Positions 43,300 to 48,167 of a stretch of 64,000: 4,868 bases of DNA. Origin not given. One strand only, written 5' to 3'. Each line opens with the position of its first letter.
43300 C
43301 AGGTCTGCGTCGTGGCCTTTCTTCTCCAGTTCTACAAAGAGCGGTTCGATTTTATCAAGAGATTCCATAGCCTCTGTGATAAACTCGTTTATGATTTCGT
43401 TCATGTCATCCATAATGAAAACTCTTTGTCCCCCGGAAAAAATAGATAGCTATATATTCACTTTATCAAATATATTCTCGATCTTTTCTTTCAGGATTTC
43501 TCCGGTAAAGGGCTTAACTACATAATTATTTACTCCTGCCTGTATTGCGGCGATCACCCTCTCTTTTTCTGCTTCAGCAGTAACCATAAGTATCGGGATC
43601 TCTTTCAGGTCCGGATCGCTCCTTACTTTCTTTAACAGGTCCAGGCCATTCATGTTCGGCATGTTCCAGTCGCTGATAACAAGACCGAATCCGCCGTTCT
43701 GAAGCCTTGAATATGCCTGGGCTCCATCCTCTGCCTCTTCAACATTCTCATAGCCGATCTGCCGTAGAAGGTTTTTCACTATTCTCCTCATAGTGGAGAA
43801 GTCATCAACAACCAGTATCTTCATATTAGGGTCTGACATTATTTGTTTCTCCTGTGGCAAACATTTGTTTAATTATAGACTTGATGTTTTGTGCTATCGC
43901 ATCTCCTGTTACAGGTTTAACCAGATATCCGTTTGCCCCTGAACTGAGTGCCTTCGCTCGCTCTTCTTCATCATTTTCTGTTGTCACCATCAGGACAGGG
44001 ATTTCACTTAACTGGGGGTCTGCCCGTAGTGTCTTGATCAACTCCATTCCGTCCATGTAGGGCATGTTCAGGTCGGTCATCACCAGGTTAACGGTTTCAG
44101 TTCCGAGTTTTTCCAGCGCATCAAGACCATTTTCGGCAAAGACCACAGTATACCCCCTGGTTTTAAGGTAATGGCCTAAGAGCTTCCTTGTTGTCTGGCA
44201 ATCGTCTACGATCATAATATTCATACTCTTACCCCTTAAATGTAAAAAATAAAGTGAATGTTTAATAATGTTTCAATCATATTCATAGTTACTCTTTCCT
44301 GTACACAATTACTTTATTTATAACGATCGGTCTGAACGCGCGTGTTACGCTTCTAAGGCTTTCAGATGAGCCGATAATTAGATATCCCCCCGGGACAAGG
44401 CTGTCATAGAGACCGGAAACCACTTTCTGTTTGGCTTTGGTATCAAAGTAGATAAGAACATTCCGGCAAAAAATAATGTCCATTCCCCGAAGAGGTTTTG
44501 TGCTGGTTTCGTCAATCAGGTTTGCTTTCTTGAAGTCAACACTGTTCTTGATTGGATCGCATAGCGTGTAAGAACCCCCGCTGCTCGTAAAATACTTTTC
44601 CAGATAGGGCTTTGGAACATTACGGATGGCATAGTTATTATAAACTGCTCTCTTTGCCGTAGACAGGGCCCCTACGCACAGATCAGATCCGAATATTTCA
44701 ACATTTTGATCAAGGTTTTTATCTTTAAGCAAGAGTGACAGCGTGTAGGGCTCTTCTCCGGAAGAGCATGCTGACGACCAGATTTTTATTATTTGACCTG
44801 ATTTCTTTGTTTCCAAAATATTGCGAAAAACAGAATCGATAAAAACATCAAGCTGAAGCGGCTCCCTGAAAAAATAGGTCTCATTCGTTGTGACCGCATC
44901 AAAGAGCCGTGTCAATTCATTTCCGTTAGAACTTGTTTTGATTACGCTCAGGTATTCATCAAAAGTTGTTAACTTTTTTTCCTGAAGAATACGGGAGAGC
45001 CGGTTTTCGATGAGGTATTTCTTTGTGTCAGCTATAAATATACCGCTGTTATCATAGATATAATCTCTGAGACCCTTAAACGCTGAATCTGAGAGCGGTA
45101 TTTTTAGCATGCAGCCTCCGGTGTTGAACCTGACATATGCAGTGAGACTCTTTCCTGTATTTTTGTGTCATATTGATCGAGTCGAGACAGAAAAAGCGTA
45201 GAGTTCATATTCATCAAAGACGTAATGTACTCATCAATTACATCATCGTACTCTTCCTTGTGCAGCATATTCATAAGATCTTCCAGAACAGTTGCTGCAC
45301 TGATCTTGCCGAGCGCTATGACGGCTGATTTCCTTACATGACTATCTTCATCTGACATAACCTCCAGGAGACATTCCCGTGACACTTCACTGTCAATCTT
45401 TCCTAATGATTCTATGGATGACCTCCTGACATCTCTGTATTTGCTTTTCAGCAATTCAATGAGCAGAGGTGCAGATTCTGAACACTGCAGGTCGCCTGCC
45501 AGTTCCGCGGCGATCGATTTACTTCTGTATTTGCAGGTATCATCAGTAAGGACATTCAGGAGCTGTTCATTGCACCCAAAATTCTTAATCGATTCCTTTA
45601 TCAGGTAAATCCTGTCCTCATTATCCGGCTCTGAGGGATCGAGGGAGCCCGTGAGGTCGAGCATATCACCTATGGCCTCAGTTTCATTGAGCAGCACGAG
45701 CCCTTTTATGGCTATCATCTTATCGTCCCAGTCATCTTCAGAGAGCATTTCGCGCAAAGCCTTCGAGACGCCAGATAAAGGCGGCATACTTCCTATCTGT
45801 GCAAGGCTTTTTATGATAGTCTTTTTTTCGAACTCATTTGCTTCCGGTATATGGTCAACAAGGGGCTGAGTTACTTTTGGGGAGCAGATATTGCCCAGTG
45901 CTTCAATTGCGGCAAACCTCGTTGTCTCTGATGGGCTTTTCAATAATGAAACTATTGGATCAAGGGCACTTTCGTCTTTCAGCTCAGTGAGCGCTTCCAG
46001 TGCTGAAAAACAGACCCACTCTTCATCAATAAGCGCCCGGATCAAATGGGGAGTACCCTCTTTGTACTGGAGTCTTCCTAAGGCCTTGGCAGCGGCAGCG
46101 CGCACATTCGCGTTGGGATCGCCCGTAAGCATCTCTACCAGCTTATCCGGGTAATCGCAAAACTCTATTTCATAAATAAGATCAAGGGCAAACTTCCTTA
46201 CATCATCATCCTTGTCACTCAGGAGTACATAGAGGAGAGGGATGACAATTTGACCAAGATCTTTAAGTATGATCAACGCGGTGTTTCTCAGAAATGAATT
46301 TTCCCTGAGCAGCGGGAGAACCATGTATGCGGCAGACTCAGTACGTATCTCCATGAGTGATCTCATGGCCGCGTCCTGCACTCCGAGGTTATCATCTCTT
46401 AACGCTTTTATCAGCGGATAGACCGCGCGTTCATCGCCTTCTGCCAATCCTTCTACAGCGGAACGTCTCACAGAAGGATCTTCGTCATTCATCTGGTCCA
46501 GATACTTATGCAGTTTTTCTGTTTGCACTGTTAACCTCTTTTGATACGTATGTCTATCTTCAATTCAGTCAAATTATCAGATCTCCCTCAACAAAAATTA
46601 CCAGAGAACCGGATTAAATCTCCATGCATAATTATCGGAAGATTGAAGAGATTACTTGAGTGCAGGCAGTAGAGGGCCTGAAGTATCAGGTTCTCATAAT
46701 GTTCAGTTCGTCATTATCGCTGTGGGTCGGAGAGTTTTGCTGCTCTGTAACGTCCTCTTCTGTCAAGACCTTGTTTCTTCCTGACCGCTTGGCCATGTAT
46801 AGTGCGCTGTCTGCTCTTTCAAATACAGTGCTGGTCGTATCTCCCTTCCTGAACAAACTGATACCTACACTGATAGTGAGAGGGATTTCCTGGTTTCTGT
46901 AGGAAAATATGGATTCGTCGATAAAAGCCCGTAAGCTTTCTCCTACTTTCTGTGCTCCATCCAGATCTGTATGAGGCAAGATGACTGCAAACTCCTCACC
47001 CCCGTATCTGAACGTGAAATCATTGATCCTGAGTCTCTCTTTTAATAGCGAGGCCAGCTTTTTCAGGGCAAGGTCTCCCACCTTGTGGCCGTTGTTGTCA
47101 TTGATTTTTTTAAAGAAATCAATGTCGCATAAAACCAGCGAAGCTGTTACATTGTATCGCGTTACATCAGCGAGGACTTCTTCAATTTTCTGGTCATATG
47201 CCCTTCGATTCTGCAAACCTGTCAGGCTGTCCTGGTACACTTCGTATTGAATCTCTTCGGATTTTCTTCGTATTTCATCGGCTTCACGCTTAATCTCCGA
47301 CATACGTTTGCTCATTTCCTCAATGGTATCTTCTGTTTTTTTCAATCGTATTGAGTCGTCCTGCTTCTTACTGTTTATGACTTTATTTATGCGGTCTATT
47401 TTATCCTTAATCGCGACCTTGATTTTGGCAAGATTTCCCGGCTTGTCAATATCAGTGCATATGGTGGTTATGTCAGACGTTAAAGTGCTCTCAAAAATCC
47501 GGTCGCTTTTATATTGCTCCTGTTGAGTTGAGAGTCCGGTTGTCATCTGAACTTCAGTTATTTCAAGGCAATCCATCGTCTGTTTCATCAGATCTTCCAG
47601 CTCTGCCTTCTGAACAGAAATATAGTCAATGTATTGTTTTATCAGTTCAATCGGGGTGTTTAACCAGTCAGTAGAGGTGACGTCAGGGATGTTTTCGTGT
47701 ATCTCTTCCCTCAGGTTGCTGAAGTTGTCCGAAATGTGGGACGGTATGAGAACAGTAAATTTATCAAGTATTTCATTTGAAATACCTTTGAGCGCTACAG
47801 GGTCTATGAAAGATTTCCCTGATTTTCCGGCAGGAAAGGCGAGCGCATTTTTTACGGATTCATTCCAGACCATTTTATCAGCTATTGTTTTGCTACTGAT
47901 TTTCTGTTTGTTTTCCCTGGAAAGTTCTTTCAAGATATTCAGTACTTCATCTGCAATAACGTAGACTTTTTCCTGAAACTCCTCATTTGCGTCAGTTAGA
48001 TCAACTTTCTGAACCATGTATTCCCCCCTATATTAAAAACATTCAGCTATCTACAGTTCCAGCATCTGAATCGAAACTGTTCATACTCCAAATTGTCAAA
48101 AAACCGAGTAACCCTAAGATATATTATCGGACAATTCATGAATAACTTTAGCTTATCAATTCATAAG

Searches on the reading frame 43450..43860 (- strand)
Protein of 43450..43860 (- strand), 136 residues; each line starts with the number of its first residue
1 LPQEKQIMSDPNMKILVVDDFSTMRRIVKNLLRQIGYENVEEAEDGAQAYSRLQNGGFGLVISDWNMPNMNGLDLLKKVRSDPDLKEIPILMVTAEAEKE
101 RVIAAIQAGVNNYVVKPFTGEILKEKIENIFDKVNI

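Call 20: search_protein_families(library=pfam, proteins=[window:43450-43860:-], max_evalue=0.001)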
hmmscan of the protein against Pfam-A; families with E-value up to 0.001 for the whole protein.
window:43450-43860:- (136 aa): 1 family
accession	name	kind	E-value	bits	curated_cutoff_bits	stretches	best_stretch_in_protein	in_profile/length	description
PF00072.30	Response_reg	-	2.8e-31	108.4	30.2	1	15-127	1-110/111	Response regulator receiver domain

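Call 74: search_solved_structures(query=window:43453-43860:-, max_evalue=1e-20, show_alignments=1)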
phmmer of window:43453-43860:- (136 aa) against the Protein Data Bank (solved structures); distinct sequences matched with E-value up to 1e-20: 51.
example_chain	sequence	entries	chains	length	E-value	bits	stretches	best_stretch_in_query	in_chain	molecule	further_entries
2fka_A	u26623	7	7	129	2.9e-52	178.9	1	8-135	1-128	Chemotaxis protein cheY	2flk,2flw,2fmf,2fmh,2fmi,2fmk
6tg7_A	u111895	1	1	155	4.7e-52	178.2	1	6-135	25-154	Chemotaxis protein CheY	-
1djm_A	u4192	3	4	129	7.6e-52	177.5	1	8-135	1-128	CHEMOTAXIS PROTEIN Y | Chemotaxis protein cheY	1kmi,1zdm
2che_A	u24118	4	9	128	8.7e-52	177.3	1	10-135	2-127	CHEY | Chemotaxis protein cheY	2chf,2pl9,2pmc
1cye_A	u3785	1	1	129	9.4e-52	177.2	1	9-135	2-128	CHEY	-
3oo0_A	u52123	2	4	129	1.5e-51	176.6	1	8-135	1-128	Chemotaxis protein CheY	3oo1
1d4z_A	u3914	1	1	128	1.7e-51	176.4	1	10-135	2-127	CHEMOTAXIS PROTEIN CHEY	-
3olx_A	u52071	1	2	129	2e-51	176.2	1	8-135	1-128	Chemotaxis protein CheY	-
1a0o_A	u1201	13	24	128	2.3e-51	176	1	10-135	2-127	CHEY | CHEMOTAXIS CHEY PROTEIN | CHEMOTAXIS PROTEIN CHEY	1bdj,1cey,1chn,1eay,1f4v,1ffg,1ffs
3olw_A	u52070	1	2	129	2.8e-51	175.7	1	8-135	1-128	Chemotaxis protein CheY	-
3olv_A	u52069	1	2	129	2.9e-51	175.7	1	8-135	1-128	Chemotaxis protein CheY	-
3oly_A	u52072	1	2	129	4e-51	175.2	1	8-135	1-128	Chemotaxis protein CheY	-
2chy_A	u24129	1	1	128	4.3e-51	175.1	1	10-135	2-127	CHEY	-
3myy_A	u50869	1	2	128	4.5e-51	175.1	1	10-135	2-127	Chemotaxis protein cheY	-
1mih_A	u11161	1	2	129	5.3e-51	174.8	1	8-135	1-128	Chemotaxis protein cheY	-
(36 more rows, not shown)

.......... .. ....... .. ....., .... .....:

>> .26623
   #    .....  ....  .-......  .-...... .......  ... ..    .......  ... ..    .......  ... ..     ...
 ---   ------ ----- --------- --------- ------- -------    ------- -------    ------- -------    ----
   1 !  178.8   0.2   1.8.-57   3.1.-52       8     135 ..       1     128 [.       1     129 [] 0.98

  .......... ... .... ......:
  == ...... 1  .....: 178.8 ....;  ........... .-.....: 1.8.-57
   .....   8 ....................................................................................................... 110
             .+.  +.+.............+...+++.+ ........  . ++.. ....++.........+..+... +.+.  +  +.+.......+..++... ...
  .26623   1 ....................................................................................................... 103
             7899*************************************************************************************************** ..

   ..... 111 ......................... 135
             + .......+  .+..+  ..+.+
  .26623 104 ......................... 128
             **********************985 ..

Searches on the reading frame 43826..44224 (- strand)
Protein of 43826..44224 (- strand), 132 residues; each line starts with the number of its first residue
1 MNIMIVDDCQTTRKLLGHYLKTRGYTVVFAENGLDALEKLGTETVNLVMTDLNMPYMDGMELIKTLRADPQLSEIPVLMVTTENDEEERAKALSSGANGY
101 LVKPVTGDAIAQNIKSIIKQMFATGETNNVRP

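Call 20: search_protein_families(library=pfam, proteins=[window:43826-44224:-], max_evalue=0.001)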
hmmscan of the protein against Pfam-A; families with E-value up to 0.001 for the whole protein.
window:43826-44224:- (132 aa): 1 family
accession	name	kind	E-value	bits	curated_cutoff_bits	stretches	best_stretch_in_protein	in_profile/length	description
PF00072.30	Response_reg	-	8.9e-30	103.6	30.2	1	3-114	1-110/111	Response regulator receiver domain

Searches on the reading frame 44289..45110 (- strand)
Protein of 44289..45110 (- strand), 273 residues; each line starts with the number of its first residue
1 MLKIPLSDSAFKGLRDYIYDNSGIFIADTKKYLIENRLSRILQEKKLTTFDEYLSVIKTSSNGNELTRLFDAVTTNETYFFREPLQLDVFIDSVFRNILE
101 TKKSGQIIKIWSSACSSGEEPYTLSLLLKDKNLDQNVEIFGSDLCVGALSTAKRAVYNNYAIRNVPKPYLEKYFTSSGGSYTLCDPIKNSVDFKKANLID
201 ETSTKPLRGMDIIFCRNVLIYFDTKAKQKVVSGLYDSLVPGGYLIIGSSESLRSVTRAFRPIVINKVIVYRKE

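Call 20: search_protein_families(library=pfam, proteins=[window:44289-45110:-], max_evalue=0.001)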
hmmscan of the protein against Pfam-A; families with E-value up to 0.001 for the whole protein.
window:44289-45110:- (273 aa): 3 families
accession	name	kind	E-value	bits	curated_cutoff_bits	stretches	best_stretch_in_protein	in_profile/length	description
PF01739.24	CheR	-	5.4e-55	186.3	27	1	76-264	1-191/195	CheR methyltransferase, SAM binding domain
PF03705.20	CheR_N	-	5.2e-13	48.9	27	1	10-59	2-51/53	CheR methyltransferase, all-alpha domain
PF08242.18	Methyltransf_12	-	0.00013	23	30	0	191-244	51-98/98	Methyltransferase domain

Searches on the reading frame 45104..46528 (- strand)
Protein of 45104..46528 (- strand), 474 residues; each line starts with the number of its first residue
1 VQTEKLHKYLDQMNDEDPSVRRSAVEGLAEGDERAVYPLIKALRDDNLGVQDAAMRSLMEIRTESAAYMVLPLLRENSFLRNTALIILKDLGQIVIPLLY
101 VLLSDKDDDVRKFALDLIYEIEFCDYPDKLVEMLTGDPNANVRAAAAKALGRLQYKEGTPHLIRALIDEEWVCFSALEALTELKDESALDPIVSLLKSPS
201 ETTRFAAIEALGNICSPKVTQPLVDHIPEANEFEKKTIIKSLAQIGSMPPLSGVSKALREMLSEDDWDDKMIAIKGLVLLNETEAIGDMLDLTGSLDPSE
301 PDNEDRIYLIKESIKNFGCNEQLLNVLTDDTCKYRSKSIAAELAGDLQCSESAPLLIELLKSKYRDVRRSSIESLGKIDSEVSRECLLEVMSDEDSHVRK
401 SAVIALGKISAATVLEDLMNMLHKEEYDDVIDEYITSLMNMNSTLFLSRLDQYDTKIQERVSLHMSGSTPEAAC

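Call 20: search_protein_families(library=pfam, proteins=[window:45104-46528:-], max_evalue=0.001)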
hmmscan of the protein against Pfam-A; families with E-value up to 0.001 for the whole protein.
window:45104-46528:- (474 aa): 11 families
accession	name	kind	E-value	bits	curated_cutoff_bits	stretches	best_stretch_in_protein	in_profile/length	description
PF13646.12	HEAT_2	-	2e-57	191.9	27.7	5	366-438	15-87/88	HEAT repeats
PF02985.28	HEAT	-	5e-35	116.6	23.5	1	130-154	5-28/31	HEAT repeat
PF03130.22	HEAT_PBS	-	3.2e-24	83.1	20.9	1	142-168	1-27/27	PBS lyase HEAT-like repeat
PF13513.12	HEAT_EZ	-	2.5e-20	72.9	27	0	386-409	32-55/55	HEAT-like repeat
PF00514.29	Arm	-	8.8e-15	54.6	20.6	1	184-216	9-41/41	Armadillo/beta-catenin-like repeat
PF12717.13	Cnd1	-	8e-12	45.9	26.4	0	81-199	8-130/162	non-SMC mitotic condensation complex subunit 1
PF01602.26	Adaptin_N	-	1.4e-08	34.2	37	1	13-217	123-295/524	Adaptin N terminal region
PF21547.3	TTI1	-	9.4e-07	29.1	27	0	387-424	4-41/90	TELO2-interacting protein 1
PF12755.13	Vac14_Fab1_bd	-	3.4e-06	28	22.1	0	185-216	25-56/97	Vacuolar 14 Fab1-binding region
PF21581.3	SCD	-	5.4e-06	27.1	27.5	0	390-412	38-60/75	Stromalin conservative domain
PF24714.1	TOR1L1_N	-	4e-05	23.5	43.3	0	385-412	214-241/281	TORTIFOLIA1 N-terminal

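Call 60: search_protein_families(library=ncbifam, proteins=[window:45104-46528:-], max_evalue=0.00001)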
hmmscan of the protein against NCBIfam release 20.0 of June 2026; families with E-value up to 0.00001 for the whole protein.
window:45104-46528:- (474 aa): 8 families
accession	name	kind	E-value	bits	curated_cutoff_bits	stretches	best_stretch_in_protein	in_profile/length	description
NF045915.1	PhycobilmeDegNblB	equivalog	2.4e-25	89.3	300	1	101-248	39-191/214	phycobilisome degradation protein NblB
NF010374.0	PRK13800.1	equivalog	3.3e-20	72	1196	2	6-275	624-893/898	fumarate reductase/succinate dehydrogenase flavoprotein subunit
NF058502.1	phyc_lyase_CpcE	equivalog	1.1e-18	67.7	330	0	142-201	58-118/260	C-phycocyanin alpha-cysteine-84 phycocyanobilin lyase subunit CpcE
NF007244.0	PRK09687.1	equivalog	1.6e-16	60.5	275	1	351-457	160-266/285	putative lyase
NF058515.1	phyc_lyase_CpcF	equivalog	5.8e-15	55.4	220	0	88-160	54-126/200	C-phycocyanin alpha-cysteine-84 phycocyanobilin lyase subunit CpcF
NF058505.1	phyc_lyase_CpeY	equivalog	3.9e-14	52.1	600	1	363-456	64-157/419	C-phycoerythrin alpha-cysteine-82 phycoerythrobilin lyase CpeY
NF045662.1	DVU0298_fam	equivalog_domain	1.1e-09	38.1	75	0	175-216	13-54/213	DVU0298 family protein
TIGR02270.1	TIGR02270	subfamily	2.5e-06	26.8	206.8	0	15-226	66-277/410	TIGR02270 family protein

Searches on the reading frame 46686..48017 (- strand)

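Call 20: search_protein_families(library=pfam, proteins=[window:46686-48017:-], max_evalue=0.001)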
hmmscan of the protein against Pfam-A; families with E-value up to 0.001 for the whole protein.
window:46686-48017:- (443 aa): 2 families
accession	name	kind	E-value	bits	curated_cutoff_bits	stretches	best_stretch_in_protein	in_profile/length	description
PF00990.26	GGDEF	-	4.4e-44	150.5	23.8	1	261-416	2-161/161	Diguanylate cyclase, GGDEF domain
PF22335.1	Cas10-Cmr2_palm2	-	0.00013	22.6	27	1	207-417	9-132/133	Cas10/Cmr2, second palm domain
